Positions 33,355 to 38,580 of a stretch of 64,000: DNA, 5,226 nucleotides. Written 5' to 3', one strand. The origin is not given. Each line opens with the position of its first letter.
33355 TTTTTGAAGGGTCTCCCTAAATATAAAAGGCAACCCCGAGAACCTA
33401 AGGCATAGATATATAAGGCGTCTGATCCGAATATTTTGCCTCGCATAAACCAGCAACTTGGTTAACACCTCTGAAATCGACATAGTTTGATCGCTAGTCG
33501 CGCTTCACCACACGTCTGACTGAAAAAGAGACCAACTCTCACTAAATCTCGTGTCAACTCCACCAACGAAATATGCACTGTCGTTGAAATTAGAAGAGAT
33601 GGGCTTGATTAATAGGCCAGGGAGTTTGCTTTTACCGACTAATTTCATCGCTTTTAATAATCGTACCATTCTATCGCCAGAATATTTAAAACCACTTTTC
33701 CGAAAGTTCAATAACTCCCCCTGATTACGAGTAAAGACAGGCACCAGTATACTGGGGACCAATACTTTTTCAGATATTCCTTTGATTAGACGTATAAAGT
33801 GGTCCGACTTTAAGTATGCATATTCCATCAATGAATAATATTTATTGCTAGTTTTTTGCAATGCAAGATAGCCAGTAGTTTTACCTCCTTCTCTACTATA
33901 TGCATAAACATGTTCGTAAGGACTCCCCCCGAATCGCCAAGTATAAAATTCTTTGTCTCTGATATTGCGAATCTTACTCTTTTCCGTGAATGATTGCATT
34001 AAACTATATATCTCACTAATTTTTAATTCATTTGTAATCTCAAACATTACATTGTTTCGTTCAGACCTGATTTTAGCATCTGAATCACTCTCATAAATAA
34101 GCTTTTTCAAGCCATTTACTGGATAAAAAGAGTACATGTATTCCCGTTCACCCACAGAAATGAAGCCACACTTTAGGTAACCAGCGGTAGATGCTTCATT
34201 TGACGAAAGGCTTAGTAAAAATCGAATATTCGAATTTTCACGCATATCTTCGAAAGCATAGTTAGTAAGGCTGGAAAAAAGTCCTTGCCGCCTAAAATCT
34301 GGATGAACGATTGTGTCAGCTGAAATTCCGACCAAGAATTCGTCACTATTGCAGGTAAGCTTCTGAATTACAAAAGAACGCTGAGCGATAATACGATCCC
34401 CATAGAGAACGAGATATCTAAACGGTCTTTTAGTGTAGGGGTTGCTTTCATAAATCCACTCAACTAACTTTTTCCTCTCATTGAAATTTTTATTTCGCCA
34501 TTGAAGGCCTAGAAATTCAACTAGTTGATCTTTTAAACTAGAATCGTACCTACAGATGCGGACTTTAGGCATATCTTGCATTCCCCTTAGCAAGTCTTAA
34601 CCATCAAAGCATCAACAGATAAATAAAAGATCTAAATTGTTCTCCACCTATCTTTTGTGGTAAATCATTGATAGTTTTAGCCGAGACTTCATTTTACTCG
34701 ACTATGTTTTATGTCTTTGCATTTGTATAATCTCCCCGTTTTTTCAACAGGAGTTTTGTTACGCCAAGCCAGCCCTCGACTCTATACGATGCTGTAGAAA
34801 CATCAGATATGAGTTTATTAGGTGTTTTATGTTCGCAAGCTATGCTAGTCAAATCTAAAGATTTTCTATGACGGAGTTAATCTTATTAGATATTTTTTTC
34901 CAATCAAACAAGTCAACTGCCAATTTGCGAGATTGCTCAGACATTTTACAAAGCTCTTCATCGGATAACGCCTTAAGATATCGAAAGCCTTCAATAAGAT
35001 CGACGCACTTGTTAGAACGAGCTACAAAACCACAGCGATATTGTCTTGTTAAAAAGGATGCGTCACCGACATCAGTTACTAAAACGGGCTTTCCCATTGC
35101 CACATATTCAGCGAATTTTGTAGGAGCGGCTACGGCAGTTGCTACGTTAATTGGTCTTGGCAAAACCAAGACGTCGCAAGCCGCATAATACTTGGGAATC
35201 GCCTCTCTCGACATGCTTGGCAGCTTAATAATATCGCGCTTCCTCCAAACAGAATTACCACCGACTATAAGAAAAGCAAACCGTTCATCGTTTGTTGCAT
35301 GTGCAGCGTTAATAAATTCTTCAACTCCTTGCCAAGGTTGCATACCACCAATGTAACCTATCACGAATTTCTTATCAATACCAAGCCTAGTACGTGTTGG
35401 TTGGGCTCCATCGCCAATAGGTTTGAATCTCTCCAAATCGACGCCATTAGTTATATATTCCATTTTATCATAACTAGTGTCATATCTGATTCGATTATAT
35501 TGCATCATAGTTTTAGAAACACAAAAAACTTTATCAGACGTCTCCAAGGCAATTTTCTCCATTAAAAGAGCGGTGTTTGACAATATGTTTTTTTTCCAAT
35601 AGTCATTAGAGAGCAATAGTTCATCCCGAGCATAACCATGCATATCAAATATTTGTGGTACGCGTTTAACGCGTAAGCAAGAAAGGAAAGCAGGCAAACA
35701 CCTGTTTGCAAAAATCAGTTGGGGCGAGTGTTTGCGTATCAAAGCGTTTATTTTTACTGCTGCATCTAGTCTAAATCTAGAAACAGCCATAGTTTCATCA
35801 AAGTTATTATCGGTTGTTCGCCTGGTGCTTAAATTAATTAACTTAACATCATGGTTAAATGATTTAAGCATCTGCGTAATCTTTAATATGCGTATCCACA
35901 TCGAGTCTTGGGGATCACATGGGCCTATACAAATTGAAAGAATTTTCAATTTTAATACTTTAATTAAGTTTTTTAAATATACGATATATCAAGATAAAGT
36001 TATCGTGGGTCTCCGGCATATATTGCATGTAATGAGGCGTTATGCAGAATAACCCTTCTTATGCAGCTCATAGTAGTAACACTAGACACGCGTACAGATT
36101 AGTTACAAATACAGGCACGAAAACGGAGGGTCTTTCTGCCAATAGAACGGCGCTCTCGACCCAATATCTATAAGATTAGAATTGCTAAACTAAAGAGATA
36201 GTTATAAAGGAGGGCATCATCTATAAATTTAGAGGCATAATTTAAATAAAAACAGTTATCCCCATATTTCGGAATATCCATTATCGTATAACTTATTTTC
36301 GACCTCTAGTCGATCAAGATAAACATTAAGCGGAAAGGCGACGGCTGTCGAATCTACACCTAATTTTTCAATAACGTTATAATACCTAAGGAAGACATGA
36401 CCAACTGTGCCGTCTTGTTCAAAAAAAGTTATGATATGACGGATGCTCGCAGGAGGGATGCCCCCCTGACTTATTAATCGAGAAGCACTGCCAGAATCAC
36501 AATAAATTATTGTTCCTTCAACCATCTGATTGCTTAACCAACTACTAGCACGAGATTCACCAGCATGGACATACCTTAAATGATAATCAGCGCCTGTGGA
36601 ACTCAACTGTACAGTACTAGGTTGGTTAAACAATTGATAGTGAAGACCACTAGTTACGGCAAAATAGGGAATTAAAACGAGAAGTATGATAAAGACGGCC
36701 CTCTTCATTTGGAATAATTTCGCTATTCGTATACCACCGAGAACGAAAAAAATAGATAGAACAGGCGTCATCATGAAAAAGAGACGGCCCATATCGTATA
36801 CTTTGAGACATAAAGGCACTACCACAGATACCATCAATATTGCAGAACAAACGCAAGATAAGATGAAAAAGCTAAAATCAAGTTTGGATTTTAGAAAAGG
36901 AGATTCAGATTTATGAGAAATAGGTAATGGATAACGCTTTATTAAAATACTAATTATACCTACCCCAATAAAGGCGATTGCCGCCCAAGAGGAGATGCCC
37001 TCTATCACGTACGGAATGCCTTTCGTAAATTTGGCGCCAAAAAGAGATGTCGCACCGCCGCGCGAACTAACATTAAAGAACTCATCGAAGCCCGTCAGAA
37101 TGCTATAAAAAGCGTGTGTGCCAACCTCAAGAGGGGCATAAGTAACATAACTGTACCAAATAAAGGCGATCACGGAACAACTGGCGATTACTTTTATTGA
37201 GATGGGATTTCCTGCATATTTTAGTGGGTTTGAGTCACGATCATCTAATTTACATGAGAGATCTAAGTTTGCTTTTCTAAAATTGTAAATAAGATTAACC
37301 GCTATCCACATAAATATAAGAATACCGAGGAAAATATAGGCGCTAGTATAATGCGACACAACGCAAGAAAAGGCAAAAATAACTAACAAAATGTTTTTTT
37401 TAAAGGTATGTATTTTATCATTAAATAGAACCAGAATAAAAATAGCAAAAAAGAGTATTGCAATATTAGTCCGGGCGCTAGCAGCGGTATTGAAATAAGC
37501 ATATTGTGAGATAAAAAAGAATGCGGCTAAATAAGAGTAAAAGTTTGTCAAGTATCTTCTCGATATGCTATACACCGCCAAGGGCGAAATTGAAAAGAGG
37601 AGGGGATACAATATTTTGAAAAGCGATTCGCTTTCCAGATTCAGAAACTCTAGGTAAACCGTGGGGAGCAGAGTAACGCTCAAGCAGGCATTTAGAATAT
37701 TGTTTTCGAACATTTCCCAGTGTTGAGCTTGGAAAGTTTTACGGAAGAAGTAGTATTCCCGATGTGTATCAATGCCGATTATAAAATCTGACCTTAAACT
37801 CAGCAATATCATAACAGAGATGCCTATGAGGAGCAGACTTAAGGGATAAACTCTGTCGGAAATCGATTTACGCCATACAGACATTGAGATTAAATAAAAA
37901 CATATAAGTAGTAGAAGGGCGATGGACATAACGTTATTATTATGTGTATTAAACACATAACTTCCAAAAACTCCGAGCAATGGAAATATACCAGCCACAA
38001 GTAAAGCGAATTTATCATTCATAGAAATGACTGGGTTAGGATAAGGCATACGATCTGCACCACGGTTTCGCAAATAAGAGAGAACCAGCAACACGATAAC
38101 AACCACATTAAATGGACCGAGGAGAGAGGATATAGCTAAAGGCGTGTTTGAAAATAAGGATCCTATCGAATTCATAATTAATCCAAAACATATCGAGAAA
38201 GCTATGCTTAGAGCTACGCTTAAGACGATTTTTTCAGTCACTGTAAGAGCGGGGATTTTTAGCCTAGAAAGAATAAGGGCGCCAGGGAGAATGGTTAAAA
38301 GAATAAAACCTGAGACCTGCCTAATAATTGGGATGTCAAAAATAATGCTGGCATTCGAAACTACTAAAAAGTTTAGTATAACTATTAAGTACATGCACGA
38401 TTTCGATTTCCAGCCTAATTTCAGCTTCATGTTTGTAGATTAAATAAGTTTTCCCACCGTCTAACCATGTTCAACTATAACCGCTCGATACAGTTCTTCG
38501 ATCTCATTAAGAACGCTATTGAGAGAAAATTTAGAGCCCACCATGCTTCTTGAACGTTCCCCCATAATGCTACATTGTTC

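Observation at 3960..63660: Dispersed family of GC-rich hexanucleotide microsatellites in both coding N-termini and intergenic spacers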

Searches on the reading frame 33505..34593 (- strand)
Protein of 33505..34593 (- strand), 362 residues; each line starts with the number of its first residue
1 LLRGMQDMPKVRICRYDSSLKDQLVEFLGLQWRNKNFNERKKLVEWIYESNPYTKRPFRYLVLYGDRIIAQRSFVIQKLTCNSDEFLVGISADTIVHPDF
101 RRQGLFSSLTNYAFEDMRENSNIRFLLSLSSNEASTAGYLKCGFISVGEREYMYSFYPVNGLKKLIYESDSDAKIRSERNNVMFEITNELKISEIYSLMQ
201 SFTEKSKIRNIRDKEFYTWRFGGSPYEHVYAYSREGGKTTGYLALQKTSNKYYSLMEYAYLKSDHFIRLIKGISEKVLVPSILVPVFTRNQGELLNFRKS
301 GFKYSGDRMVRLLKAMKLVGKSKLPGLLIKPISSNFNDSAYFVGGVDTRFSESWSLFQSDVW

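Call 64: search_protein_families(library=pfam, proteins=[window:33505-34593:-], max_evalue=0.00001)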
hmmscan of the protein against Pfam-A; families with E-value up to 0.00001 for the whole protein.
window:33505-34593:- (362 aa): 3 families
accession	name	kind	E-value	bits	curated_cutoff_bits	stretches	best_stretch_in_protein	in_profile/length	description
PF13527.13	Acetyltransf_9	-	5.4e-10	39.8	25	1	36-127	20-110/127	Acetyltransferase (GNAT) domain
PF00583.31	Acetyltransf_1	-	5.6e-07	30.3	20.7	1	55-144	31-116/116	Acetyltransferase (GNAT) family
PF13508.13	Acetyltransf_7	-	1e-05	26.3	27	0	82-145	28-83/84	Acetyltransferase (GNAT) domain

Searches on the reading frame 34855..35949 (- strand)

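Call 64: search_protein_families(library=pfam, proteins=[window:34855-35949:-], max_evalue=0.00001)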
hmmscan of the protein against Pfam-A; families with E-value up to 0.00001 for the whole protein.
window:34855-35949:- (364 aa): 3 families
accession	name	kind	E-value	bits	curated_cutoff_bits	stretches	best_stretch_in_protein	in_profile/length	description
PF13692.12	Glyco_trans_1_4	-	2.6e-13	50.9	27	1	195-321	2-135/142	Glycosyl transferases group 1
PF13439.12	Glyco_transf_4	-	1.2e-12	48.6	28.5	1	24-174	11-170/170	Glycosyltransferase Family 4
PF00534.26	Glycos_transf_1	-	4.1e-11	43.1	26.4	1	189-341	9-170/172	Glycosyl transferases group 1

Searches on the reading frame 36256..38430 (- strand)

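Call 64: search_protein_families(library=pfam, proteins=[window:36256-38430:-], max_evalue=0.00001)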
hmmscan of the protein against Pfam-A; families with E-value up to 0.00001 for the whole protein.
window:36256-38430:- (724 aa): 1 family
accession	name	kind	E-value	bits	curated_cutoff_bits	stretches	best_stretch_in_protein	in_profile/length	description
PF09971.14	DUF2206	-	1e-26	94.2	35.6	1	345-722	1-367/368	Predicted membrane protein (DUF2206)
